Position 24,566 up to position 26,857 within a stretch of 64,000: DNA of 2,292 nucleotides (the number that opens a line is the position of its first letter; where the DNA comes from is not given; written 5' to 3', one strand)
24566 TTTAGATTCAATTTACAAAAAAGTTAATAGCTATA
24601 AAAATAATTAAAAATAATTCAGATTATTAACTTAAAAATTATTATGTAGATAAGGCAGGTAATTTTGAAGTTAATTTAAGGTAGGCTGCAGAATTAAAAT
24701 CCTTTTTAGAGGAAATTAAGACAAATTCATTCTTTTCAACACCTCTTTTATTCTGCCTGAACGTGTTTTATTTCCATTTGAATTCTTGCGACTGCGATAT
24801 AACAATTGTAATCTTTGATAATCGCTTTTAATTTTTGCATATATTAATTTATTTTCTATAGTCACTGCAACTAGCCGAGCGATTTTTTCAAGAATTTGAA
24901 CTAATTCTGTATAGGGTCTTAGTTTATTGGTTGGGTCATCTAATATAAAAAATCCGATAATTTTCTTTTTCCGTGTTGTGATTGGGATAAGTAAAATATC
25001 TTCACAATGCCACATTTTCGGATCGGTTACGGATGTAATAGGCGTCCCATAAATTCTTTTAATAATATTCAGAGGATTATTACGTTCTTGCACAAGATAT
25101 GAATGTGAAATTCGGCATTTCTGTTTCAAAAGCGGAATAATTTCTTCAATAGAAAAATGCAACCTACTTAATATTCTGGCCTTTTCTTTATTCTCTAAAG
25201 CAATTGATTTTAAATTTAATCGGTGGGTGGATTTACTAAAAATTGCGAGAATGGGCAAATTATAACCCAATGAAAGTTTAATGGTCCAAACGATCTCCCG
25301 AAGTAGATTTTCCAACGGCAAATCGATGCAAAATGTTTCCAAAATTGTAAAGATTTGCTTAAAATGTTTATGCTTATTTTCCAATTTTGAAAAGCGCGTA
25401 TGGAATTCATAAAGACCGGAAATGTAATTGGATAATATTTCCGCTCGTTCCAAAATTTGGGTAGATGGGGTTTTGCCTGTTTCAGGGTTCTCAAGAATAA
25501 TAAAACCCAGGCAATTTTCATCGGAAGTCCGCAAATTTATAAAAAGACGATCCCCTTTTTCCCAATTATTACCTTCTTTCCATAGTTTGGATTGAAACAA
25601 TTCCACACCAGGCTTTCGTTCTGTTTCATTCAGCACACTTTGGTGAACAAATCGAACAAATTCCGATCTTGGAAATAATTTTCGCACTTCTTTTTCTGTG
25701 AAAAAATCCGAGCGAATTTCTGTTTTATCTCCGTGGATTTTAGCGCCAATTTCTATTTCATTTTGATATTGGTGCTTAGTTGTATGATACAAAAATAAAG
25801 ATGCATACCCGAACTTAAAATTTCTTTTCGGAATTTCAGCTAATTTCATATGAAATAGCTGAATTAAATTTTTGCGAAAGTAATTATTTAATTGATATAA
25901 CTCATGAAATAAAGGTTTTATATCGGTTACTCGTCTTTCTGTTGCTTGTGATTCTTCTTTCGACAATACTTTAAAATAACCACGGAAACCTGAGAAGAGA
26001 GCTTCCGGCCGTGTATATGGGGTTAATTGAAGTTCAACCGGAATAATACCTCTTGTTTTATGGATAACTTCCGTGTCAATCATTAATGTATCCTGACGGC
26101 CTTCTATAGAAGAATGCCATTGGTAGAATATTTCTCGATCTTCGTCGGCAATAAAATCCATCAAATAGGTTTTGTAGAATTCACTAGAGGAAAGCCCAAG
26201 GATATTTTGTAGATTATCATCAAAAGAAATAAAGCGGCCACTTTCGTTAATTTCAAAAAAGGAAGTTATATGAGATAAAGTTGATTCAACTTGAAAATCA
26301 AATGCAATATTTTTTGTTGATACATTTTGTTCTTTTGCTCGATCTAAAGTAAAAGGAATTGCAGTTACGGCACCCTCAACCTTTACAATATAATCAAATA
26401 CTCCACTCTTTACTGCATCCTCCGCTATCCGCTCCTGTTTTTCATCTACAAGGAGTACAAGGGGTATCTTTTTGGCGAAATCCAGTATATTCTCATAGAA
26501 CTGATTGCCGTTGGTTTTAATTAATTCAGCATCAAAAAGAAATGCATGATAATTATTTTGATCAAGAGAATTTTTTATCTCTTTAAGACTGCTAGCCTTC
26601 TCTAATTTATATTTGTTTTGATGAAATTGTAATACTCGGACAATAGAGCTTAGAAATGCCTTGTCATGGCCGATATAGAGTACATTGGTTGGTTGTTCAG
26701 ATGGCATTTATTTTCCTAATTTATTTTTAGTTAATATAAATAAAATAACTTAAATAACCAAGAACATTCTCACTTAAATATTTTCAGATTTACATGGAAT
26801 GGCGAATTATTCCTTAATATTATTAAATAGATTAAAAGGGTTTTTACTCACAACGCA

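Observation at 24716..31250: Second partner-switching module built from receiver-domain fusions plus a soluble MCP-signalling-domain protein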

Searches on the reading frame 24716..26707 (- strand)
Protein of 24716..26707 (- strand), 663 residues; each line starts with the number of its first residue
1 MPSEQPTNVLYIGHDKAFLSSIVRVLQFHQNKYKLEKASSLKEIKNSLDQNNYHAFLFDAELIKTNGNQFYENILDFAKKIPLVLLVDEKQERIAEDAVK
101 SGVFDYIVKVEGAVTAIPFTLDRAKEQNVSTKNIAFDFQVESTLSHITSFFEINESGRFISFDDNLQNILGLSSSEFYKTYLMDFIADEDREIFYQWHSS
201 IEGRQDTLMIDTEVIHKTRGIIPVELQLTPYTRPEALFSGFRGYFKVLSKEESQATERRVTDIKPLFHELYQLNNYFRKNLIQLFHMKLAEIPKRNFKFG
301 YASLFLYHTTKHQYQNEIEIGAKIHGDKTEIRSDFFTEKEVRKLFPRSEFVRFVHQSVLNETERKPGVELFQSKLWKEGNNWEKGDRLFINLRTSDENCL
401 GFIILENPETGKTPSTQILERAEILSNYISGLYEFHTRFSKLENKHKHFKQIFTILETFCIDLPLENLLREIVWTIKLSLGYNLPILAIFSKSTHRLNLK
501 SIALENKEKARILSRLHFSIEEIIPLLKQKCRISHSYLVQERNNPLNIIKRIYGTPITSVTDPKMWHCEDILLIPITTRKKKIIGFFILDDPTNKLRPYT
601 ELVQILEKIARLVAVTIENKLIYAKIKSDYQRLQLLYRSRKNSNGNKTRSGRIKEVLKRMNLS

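Call 3: search_protein_families(library=pfam, proteins=[window:24716-26707:-], max_evalue=0.1)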
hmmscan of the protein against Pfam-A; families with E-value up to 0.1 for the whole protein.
window:24716-26707:- (663 aa): 4 families
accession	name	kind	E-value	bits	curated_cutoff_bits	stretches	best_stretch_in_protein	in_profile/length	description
PF00072.30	Response_reg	-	2.6e-09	37.7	30.2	1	10-110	2-100/111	Response regulator receiver domain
PF13426.13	PAS_9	-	0.00054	20.6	27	1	149-231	3-84/103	PAS domain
PF08447.18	PAS_3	-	0.0018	19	25.6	1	160-231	2-75/89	PAS fold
PF00989.32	PAS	-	0.049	14.1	22.6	0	149-241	13-106/113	PAS fold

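Call 4: search_protein_families(library=ncbifam, proteins=[window:24716-26707:-], max_evalue=0.1)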
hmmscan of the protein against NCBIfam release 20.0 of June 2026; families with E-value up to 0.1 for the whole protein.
window:24716-26707:- (663 aa): 8 families
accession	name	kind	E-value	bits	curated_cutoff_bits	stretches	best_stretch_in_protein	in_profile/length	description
NF052313.1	T9SS_RR_PorX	equivalog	6.7e-06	25.1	300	1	24-109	16-101/513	T9SS response regulator signal transducer PorX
NF045914.1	RespRegNblR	equivalog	0.00018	21.2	300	1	4-110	4-108/228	response regulator transcription factor NblR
TIGR00229.1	sensory_box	domain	0.00025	21.2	22.9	1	149-232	17-101/126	PAS domain S-box protein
NF033791.1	ActR_PrrA_rreg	equivalog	0.00088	19.3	250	1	9-116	4-109/173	ActR/PrrA/RegA family redox response regulator transcription factor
TIGR02154.1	PhoB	equivalog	0.0014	18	296.2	1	12-110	7-106/226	phosphate regulon transcriptional regulator PhoB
NF047793.1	ResRegPgtA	equivalog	0.0023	16.8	650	1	5-109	4-106/414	two-component system response regulator PgtA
NF007928.2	PRK10643.1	equivalog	0.023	14.3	330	1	10-109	4-101/216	two-component system response regulator PmrA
NF008469.0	PRK11361.1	equivalog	0.047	12.4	714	1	28-110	24-106/461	acetoacetate metabolism transcriptional regulator AtoC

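Call 112: predict_structure(protein=window:24716-26707:-)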
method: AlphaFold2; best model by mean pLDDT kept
length: 663 residues; sequences in the alignment: 1
mean_pLDDT: 33.1   pTM: 0.21
mean pLDDT of the five models: 33.1, 31.0, 27.3, 26.5, 25.9
residues with pLDDT >= 90: 0; 70-90: 0; 50-70: 0; < 50: 663
segments of 3 or more residues with pLDDT < 50: 1-663
pLDDT, mean of each block of 10 residues (from residue 1): 37 41 32 38 45 45 44 46 43 42 38 28 29 26 27 30 35 33 32 29 27 28 27 31 31 33 33 32 27 24 20 20 21 28 32 30 29 34 42 37 39 40 40 36 34 30 28 26 23 24 27 27 31 24 31 27 35 40 39 39 46 39 35 35 40 41 36
secondary structure, 60 per line:
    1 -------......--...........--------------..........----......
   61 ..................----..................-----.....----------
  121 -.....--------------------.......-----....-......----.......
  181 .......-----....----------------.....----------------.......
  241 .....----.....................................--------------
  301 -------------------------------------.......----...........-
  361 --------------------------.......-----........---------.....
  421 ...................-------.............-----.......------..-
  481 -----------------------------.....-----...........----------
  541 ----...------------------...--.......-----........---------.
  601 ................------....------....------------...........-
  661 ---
elements in order: E8-13 H16-26 H41-50 E55-59 H60-78 E83-88 H89-100 E106-110 H122-126 H147-150 E151-153 E159-162 H164-169 H174-187 H193-196 H213-217 H234-245 H250-286 H338-344 H349-359 E387-393 E399-406 H416-439 H447-459 H465-471 H510-514 H520-530 E566-568 E571-577 E583-590 H600-616 E623-626 E633-636 H649-659

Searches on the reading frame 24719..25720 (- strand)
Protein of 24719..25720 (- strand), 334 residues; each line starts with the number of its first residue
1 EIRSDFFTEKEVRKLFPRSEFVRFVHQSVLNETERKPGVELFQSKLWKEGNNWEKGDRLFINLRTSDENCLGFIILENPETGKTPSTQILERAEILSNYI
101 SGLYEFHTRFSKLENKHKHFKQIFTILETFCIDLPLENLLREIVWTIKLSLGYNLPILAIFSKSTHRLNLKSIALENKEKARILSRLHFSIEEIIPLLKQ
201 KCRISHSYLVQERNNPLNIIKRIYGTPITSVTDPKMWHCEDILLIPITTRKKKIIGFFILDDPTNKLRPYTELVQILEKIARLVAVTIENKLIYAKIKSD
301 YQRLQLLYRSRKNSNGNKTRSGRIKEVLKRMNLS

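Call 35: search_protein_families(library=pfam, proteins=[window:24719-25720:-], max_evalue=10)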
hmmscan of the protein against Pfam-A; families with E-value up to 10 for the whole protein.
window:24719-25720:- (334 aa): 3 families
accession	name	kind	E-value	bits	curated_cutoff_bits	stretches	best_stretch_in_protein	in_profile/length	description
PF12078.13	DUF3557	-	0.019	15.4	26.2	1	86-125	86-124/154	Domain of unknown function (DUF3557)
PF01590.32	GAF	-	0.054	14.5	22.4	1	237-288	85-133/133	GAF domain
PF06920.19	DHR-2_Lobe_A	-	0.36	11.6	26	1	88-125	113-150/154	DHR-2, Lobe A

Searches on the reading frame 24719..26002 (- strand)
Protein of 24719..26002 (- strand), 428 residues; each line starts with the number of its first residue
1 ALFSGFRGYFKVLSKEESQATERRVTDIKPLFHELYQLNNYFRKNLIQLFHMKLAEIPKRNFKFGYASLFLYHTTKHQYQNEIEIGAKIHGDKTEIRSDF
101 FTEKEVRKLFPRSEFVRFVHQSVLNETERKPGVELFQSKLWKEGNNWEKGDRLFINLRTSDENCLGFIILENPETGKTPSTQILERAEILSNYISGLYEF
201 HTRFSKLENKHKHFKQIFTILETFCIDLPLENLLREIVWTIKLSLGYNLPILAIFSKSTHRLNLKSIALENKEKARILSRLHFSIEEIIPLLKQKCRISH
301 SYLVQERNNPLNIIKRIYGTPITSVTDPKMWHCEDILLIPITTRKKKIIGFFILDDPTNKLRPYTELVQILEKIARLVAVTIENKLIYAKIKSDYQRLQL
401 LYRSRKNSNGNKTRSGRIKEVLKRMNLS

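Call 89: search_solved_structures(query=window:24719-26002:-, max_evalue=1)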
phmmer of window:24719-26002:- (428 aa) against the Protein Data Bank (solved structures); distinct sequences matched with E-value up to 1: 1.
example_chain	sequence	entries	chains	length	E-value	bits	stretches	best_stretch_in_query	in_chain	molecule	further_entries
4mcw_A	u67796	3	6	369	0.00084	21.6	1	332-403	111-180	Metal dependent phosphohydrolase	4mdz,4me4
